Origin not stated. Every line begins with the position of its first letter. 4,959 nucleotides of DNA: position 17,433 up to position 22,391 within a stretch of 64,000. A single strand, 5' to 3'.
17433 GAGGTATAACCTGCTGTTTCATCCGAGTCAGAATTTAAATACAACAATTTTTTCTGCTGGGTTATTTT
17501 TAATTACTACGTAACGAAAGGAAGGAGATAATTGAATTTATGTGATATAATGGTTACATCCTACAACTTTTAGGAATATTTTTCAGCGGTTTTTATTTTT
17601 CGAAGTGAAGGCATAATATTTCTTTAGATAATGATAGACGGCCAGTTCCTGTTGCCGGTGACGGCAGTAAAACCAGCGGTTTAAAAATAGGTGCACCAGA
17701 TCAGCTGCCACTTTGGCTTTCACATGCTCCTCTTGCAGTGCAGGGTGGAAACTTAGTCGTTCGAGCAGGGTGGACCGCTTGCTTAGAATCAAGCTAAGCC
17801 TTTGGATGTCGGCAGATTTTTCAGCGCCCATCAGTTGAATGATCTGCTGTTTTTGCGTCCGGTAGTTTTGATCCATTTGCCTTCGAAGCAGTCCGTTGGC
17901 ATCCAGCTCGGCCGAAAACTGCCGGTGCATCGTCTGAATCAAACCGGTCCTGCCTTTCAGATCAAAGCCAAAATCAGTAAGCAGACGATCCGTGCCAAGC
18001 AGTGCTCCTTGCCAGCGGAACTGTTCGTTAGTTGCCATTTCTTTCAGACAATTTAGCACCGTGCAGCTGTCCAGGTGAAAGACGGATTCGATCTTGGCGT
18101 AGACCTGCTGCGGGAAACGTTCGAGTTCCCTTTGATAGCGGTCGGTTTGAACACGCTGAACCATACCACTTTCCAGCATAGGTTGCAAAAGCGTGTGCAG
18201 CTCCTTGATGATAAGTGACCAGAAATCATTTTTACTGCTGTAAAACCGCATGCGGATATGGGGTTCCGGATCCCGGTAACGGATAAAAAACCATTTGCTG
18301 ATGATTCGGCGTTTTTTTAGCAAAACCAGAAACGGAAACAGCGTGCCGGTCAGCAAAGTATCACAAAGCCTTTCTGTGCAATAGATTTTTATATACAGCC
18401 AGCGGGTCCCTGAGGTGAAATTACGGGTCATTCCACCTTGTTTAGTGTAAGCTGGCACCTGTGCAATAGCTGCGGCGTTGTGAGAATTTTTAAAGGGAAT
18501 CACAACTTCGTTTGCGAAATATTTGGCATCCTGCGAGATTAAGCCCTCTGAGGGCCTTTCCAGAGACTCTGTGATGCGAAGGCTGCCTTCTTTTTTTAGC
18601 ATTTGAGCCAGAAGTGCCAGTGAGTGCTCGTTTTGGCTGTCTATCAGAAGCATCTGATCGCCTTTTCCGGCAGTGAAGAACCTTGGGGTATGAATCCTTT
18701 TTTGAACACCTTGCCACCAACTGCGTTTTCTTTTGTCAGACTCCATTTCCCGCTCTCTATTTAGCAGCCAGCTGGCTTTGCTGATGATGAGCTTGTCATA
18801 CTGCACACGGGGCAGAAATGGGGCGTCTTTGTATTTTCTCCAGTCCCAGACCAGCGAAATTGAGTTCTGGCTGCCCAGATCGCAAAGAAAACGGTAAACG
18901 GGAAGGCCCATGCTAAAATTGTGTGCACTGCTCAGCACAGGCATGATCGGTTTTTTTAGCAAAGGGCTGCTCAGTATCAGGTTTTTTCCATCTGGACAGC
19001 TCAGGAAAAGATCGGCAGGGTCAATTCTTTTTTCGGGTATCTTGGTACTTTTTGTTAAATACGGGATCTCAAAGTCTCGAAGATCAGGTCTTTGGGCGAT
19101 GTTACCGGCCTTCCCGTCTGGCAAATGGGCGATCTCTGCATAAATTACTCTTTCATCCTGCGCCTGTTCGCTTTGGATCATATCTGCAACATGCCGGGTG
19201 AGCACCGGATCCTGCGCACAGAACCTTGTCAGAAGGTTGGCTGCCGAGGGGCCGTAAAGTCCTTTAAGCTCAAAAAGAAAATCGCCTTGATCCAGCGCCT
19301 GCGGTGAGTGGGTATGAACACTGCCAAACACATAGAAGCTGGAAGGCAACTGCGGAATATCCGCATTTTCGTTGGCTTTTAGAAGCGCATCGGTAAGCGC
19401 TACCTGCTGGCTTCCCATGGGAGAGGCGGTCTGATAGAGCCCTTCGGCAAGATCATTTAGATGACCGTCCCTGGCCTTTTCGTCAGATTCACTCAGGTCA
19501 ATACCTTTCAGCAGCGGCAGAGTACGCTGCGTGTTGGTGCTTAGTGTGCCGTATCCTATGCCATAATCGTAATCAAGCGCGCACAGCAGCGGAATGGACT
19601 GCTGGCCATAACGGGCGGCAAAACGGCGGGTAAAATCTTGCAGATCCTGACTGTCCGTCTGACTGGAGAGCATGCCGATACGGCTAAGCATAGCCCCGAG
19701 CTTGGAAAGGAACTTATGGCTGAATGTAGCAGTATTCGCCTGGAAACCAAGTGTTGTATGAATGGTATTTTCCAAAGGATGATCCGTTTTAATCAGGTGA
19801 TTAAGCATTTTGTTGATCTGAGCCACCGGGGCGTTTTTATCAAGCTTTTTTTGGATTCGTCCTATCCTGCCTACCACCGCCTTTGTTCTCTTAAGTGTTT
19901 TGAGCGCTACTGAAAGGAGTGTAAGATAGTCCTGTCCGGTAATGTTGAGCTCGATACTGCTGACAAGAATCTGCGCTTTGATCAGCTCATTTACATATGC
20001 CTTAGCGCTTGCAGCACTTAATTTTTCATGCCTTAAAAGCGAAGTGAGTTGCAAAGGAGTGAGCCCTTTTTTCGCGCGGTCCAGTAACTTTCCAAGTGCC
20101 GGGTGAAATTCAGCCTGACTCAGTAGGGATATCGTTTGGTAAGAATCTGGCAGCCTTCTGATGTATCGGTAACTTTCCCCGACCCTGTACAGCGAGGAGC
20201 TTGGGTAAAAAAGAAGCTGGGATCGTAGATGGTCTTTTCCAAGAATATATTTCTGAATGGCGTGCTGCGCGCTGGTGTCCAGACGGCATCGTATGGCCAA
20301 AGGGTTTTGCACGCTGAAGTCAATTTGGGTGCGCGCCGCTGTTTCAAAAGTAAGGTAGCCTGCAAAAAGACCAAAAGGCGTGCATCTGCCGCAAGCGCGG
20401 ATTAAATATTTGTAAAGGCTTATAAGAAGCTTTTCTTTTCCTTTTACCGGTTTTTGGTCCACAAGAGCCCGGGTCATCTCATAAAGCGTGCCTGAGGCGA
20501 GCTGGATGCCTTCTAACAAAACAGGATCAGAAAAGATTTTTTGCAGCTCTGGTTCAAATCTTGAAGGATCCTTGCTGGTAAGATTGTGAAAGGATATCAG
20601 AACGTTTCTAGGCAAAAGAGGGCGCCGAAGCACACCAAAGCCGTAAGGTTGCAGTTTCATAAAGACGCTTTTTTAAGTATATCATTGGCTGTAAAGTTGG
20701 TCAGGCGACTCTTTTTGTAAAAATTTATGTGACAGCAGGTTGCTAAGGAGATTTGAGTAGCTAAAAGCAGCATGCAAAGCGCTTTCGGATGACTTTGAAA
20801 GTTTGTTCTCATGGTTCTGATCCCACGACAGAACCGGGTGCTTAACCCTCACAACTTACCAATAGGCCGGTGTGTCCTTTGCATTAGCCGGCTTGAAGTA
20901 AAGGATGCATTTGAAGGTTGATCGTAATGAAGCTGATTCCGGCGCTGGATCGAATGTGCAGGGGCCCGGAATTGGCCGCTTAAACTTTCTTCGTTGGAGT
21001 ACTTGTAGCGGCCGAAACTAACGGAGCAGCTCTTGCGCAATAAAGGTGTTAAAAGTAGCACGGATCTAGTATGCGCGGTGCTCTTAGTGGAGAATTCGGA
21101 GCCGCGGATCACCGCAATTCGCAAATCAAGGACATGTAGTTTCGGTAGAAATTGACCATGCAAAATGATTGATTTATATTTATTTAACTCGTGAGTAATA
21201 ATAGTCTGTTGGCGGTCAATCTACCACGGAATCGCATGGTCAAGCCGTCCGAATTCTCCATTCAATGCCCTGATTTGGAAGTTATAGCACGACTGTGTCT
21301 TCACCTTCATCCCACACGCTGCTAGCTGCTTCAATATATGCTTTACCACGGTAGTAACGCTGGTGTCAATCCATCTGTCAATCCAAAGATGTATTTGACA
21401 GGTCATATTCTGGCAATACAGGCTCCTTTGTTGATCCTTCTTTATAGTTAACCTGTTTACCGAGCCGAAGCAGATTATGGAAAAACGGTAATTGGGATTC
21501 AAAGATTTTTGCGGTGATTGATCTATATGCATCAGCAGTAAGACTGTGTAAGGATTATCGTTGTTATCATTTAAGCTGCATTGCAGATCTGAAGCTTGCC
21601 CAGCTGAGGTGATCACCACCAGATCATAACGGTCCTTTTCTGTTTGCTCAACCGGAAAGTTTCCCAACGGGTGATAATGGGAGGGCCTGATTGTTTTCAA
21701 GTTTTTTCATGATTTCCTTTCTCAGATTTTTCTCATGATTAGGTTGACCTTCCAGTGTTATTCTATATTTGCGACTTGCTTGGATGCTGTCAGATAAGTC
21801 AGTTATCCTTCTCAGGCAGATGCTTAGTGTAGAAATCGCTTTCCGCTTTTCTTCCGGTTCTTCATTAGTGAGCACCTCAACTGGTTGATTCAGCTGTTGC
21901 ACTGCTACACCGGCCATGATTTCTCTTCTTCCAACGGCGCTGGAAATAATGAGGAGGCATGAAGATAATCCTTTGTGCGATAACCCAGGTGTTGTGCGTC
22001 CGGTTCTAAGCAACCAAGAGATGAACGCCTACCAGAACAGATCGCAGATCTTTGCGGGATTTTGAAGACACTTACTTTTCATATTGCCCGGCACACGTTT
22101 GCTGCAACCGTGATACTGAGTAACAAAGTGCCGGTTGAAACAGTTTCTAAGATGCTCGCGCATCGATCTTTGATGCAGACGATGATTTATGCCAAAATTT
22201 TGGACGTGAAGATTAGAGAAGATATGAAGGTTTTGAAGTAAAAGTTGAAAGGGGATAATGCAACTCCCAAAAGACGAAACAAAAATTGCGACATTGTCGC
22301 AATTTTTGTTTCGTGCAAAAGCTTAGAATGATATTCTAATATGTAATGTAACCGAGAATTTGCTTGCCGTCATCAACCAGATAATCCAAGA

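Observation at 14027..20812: Orphan full-length LanB dehydratase with a dedicated LytS/LytTR pair and a distal Ser/Thr/Cys-rich peptide gene, but no cyclase, protease or exporter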

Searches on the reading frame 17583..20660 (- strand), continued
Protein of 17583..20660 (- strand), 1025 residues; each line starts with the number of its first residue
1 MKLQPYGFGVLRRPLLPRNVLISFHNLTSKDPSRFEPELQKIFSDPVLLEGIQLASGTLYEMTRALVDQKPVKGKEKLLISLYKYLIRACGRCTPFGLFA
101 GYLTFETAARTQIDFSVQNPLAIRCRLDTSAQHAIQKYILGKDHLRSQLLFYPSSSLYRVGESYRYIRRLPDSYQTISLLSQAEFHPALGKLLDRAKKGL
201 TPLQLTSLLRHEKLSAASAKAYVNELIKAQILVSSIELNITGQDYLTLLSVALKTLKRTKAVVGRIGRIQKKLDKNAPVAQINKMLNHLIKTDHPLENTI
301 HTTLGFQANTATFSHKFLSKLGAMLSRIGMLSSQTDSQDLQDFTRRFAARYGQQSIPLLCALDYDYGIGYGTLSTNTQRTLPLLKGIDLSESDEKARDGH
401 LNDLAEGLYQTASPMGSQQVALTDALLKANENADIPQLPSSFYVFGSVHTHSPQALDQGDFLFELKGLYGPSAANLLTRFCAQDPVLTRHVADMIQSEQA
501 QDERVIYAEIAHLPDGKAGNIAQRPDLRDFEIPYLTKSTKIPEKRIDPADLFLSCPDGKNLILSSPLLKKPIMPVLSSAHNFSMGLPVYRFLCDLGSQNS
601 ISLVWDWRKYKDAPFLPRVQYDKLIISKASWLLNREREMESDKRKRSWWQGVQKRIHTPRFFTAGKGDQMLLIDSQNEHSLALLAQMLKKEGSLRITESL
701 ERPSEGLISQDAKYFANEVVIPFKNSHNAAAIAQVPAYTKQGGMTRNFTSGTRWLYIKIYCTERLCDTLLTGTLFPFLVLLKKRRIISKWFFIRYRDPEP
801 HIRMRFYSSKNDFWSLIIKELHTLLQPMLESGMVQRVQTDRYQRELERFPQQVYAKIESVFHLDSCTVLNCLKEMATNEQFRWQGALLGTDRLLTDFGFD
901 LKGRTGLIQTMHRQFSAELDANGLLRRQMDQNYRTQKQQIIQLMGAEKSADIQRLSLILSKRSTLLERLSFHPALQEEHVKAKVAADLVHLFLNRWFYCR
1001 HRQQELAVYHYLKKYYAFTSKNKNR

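Call 89: find_encoding_contigs(protein=P0022, flank=10000, max_places=1)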
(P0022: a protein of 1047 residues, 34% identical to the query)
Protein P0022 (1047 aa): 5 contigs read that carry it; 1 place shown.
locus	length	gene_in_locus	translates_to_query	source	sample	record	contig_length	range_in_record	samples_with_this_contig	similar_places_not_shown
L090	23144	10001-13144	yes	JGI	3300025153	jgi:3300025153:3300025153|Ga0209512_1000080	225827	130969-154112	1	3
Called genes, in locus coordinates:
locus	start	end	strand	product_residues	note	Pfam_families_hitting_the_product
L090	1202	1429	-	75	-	-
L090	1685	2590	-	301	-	-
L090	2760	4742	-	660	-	PF14293:YWFCY, PF02534:T4SS-DNA_transf, PF10412:TrwB_AAD_bind, PF12696:TraG-D_C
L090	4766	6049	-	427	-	PF03432:Relaxase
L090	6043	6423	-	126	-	PF19514:MobC_2, PF21983:NikA-like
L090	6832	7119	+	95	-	-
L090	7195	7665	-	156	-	PF04002:RadC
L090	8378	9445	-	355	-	PF06067:DUF932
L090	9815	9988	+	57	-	-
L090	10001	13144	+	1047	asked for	PF04738:Lant_dehydr_N, PF14028:Lant_dehydr_C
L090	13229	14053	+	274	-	PF00072:Response_reg, PF04397:LytTR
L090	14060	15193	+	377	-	PF06580:His_kinase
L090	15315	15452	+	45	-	-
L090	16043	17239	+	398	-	-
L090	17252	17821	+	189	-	PF00027:cNMP_binding (faint)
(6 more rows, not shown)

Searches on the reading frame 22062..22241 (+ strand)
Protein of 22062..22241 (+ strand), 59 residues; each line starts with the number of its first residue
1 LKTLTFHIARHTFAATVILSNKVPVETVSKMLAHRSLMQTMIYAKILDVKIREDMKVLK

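Call 59: search_protein_families(library=pfam, proteins=[window:22062-22241:+], max_evalue=0.01)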
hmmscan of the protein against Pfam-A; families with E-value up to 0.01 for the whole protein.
window:22062-22241:+ (59 aa): 1 family
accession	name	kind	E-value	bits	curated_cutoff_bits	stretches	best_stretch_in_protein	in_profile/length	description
PF00589.27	Phage_integrase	-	1.5e-07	31.8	27.1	1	3-46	126-168/172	Phage integrase family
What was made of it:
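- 22062..22241 (+): C-terminal fragment of a tyrosine integrase (pseudogene remnant) upstream of lanB. Phage_integrase, 1.5e-7, model positions 126-168 of 172 only (call 59).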
